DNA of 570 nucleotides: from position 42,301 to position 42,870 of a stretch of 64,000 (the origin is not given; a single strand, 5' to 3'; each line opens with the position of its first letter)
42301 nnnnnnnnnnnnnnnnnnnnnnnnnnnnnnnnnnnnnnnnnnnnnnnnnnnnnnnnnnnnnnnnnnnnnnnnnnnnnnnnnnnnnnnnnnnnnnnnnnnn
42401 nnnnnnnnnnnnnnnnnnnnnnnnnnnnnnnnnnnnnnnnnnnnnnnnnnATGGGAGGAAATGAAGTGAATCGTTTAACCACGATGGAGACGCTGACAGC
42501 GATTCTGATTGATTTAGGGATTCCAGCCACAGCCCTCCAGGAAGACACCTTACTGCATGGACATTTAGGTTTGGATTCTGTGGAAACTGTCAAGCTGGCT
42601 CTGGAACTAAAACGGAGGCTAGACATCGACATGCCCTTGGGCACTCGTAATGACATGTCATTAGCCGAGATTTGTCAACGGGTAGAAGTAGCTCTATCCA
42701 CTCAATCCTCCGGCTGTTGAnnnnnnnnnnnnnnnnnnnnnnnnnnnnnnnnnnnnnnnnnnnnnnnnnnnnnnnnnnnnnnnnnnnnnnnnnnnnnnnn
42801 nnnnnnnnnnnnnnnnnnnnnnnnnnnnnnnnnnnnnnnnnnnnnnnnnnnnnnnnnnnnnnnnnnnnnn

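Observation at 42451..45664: Unusual aryl-starter cassette: free carrier protein + benzoate-CoA-ligase-family ligase + chorismate-utilising enzyme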

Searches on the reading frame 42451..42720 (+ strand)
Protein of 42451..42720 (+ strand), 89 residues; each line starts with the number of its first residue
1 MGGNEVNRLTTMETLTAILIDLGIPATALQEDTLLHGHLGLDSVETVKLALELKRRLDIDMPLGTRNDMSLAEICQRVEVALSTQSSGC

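Call 7: search_protein_families(library=pfam, proteins=[window:42451-42720:+])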
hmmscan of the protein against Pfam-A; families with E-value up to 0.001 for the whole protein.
window:42451-42720:+ (89 aa): 1 family
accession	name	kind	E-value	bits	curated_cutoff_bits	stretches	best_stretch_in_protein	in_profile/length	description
PF00550.31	PP-binding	-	1.2e-05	25.9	20.8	1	22-76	11-65/67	Phosphopantetheine attachment site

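Call 9: search_protein_families(library=ncbifam, proteins=[window:42451-42720:+], max_evalue=0.001)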
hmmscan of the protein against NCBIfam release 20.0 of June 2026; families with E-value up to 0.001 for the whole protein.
window:42451-42720:+ (89 aa): 3 families
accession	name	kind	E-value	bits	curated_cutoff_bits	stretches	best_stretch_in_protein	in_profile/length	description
TIGR01688.1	dltC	equivalog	0.00081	19.4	52.35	0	41-63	31-53/73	D-alanine--poly(phosphoribitol) ligase subunit 2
NF002148.0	PRK00982.1-2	subfamily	0.00087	19.1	71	1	13-62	7-57/79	acyl carrier protein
NF003464.0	PRK05087.1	equivalog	0.00096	19.1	68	0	41-63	34-56/78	D-alanine--poly(phosphoribitol) ligase subunit DltC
